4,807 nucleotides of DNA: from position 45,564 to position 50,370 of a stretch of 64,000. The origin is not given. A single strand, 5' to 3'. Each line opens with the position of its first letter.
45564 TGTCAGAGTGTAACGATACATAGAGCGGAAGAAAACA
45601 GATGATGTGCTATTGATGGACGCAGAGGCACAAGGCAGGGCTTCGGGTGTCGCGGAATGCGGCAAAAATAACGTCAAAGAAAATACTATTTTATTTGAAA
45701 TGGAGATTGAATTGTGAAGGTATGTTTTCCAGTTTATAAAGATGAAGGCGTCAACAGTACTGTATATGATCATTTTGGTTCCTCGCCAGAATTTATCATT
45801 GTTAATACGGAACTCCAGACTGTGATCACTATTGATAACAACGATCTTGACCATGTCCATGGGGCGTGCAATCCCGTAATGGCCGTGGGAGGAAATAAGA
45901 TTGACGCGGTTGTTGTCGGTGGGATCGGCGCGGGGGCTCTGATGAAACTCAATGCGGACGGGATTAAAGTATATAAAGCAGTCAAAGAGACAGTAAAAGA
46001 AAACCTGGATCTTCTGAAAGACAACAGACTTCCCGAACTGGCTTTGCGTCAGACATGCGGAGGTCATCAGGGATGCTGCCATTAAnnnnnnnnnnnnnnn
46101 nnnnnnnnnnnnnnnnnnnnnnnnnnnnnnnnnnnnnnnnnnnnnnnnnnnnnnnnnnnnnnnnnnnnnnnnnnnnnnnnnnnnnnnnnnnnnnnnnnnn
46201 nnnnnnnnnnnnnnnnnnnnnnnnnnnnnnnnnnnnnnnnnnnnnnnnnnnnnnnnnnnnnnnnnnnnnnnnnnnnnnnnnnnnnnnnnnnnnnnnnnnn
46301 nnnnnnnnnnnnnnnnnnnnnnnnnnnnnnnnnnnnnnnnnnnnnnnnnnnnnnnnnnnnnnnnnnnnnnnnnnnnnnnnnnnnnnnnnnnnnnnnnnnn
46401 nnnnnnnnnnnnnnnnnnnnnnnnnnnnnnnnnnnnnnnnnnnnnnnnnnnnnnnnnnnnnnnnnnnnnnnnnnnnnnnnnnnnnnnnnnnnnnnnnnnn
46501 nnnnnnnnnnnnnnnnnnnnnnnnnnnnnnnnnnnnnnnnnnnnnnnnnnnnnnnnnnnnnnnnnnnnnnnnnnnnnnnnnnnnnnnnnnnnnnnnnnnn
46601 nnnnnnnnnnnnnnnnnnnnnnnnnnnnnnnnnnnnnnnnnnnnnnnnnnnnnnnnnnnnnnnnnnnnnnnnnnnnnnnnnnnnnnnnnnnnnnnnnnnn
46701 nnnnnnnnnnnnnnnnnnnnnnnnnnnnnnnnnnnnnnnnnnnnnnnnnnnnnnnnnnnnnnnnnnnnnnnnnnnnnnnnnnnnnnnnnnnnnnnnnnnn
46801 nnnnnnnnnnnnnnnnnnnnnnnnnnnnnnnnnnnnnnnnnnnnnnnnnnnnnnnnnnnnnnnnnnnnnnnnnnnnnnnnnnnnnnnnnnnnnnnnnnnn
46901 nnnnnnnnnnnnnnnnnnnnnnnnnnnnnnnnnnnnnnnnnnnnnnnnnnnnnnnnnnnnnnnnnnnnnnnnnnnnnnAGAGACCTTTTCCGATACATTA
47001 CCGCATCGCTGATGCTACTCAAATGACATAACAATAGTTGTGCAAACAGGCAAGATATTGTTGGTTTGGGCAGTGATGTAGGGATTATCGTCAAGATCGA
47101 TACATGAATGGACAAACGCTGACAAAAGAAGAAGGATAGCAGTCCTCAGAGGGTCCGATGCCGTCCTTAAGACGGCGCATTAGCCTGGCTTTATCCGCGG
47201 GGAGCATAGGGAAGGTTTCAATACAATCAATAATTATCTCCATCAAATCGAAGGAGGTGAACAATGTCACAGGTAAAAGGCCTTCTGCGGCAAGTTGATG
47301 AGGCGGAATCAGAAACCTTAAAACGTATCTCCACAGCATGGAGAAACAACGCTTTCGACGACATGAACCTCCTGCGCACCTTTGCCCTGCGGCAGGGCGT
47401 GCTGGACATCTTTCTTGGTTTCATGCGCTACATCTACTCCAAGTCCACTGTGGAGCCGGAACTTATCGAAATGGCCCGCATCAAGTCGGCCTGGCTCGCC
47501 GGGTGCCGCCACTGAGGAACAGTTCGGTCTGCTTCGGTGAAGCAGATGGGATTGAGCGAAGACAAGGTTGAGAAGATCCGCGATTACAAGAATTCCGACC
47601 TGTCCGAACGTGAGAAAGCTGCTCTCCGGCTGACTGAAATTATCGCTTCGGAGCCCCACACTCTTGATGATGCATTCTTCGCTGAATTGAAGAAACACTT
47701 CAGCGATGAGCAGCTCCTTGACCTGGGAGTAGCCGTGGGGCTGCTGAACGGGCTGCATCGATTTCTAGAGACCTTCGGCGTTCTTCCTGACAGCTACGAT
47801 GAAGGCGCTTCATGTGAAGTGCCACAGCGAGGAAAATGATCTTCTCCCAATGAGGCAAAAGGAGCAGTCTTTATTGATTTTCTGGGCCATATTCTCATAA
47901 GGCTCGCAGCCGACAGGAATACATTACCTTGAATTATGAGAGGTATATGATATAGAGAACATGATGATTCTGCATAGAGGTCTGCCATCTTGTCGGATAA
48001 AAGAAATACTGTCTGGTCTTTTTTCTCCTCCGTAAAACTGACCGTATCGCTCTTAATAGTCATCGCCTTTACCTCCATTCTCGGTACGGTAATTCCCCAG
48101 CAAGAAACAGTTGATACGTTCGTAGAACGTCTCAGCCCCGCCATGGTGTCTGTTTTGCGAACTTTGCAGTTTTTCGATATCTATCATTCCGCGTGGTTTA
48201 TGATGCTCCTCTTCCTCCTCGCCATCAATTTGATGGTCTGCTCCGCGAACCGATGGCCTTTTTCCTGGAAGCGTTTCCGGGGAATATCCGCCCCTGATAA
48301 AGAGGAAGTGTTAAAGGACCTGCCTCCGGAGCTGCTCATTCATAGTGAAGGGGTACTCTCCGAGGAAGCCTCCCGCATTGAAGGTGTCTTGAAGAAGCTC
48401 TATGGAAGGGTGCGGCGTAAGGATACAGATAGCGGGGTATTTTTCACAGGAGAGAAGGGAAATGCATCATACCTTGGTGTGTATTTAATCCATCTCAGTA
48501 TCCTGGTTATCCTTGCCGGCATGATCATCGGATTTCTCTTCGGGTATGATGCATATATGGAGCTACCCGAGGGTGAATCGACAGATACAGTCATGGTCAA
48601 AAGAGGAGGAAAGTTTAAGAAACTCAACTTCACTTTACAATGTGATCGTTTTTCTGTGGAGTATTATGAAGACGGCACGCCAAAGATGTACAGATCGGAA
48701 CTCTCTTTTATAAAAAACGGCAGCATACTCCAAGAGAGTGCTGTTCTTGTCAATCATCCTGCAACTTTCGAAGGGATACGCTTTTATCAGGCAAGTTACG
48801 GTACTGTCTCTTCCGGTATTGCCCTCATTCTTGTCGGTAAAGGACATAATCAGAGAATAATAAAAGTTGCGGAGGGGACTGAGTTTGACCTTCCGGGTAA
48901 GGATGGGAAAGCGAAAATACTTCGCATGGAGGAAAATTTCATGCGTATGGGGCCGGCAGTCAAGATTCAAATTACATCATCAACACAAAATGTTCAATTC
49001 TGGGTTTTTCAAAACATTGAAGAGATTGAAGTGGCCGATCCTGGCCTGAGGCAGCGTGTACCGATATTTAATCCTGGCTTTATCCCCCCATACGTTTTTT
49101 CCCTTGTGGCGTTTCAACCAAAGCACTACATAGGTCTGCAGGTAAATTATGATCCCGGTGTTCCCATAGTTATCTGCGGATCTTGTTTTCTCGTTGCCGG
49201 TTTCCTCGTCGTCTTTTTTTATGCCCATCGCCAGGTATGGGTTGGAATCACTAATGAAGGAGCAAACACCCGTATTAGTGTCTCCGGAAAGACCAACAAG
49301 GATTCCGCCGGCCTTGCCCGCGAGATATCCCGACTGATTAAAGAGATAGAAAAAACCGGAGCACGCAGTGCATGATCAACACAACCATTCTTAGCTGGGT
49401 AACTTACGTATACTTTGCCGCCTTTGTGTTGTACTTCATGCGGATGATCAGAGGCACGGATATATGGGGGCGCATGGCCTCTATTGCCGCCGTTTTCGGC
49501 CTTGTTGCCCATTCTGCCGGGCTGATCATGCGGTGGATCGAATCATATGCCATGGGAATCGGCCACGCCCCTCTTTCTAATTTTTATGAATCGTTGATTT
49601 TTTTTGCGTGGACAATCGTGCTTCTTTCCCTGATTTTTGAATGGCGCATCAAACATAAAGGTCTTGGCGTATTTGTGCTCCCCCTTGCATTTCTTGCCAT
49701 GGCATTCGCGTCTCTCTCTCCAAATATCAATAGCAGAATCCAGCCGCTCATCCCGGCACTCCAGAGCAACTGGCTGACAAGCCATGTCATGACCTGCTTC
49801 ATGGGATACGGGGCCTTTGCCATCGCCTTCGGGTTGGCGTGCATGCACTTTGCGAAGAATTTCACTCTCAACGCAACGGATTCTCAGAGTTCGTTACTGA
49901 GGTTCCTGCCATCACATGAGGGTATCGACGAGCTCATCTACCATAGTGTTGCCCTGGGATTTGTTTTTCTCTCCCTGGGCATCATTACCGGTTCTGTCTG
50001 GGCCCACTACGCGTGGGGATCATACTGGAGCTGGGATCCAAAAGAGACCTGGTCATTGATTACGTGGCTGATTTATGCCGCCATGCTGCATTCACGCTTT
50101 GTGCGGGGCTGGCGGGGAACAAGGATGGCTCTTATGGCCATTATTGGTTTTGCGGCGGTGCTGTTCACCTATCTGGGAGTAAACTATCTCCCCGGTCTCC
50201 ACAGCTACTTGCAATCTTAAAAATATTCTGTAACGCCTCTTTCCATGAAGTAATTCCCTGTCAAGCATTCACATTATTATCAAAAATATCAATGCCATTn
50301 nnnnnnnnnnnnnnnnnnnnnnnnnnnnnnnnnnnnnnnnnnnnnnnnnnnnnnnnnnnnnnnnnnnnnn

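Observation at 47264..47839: In-frame UGA at the catalytic CxxC of an AhpD-like protein: a probable selenoprotein split into two ORFs by the track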

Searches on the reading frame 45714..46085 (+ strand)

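Call 23: search_protein_families(library=pfam, proteins=[window:45714-46085:+], max_evalue=0.00001)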
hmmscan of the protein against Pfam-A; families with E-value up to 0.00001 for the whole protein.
window:45714-46085:+ (123 aa): 1 family
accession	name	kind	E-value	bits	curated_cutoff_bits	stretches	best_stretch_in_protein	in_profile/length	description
PF02579.22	Nitro_FeMo-Co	-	5e-19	68.8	26.3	1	14-101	2-92/94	Dinitrogenase iron-molybdenum cofactor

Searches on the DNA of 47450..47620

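Call 79: search_rna_families(source=window, start=47450, end=47620, threshold=evalue, max_evalue=10)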
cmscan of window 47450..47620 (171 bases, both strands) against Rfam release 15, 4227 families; matches with E-value up to 10: 1.
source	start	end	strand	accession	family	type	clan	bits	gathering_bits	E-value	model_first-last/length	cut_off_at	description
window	47464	47528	+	RF02276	Hammerhead_II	Gene; ribozyme;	CL00010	11.7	37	7.8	1-66/66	no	Hammerhead ribozyme (type II)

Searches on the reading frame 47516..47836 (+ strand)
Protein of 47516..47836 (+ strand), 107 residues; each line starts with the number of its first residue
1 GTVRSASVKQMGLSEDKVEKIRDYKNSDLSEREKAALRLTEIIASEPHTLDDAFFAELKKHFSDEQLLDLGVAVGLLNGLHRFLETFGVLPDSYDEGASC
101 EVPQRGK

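Call 64: search_protein_representatives(protein=window:47516-47836:+)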
Query: 107 residues. Proteins with E-value up to 0.001 (for the whole library): 769; up to 1e-10: 43; up to 1e-30: 1. The best 150 are listed.
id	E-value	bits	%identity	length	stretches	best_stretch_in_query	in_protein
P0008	2.0e-48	179.2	87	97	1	11-105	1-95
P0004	5.2e-18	81.6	47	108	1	13-102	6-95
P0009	5.6e-18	81.5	32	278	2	7-93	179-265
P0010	2.6e-17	79.3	33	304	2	8-83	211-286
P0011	5.2e-17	78.4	33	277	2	11-95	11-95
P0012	1.1e-16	77.4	44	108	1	4-90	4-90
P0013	2.1e-16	76.4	43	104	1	11-98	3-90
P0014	1.9e-15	73.3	42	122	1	12-99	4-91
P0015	3.3e-15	72.6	43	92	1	2-90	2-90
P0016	7.9e-15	71.4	30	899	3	9-92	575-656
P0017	1.9e-14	70.2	43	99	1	4-89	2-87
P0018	2.5e-14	69.7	35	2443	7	26-100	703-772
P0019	8.7e-14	68.0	38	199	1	4-98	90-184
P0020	2.0e-13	66.8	40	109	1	11-98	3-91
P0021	2.1e-13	66.8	40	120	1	13-99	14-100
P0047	7.2e-11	58.7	37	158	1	3-97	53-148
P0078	6.9e-09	52.3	37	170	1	1-87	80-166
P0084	1.1e-08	51.7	38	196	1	2-96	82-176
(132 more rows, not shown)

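Call 69: find_encoding_contigs(protein=P0078, flank=1500, max_places=2)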
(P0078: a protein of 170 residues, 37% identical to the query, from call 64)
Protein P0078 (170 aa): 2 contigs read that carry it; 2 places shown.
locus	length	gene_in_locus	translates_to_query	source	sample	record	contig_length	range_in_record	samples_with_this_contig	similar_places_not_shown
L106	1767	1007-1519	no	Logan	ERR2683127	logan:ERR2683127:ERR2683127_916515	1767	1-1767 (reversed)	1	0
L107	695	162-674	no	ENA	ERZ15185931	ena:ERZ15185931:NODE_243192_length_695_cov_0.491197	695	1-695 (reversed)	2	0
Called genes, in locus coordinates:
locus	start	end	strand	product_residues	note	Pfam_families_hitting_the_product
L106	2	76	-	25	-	?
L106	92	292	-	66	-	-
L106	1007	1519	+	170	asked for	-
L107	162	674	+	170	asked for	-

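Call 70: find_encoding_contigs(protein=P0047, flank=1500, max_places=2)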
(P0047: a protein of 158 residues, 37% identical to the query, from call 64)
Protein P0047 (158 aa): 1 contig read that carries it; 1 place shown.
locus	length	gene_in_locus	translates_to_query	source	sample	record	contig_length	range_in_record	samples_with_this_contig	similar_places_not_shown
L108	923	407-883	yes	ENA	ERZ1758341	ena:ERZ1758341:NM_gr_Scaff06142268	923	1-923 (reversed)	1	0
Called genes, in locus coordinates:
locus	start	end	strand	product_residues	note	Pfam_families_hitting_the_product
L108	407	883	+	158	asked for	-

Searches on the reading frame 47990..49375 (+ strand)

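Call 23: search_protein_families(library=pfam, proteins=[window:47990-49375:+], max_evalue=0.00001)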
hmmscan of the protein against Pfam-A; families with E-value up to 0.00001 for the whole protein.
window:47990-49375:+ (461 aa): 1 family
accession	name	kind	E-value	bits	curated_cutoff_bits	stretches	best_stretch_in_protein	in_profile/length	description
PF05140.19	ResB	-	1.2e-97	328.2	24.6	2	15-336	1-318/486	ResB-like family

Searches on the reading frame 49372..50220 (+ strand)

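Call 23: search_protein_families(library=pfam, proteins=[window:49372-50220:+], max_evalue=0.00001)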
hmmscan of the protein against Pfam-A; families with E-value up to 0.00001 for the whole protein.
window:49372-50220:+ (282 aa): 1 family
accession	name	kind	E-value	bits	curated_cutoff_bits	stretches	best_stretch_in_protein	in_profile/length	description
PF01578.25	Cytochrom_C_asm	-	7e-52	176.6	29.9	1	68-277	1-212/212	Cytochrome C assembly protein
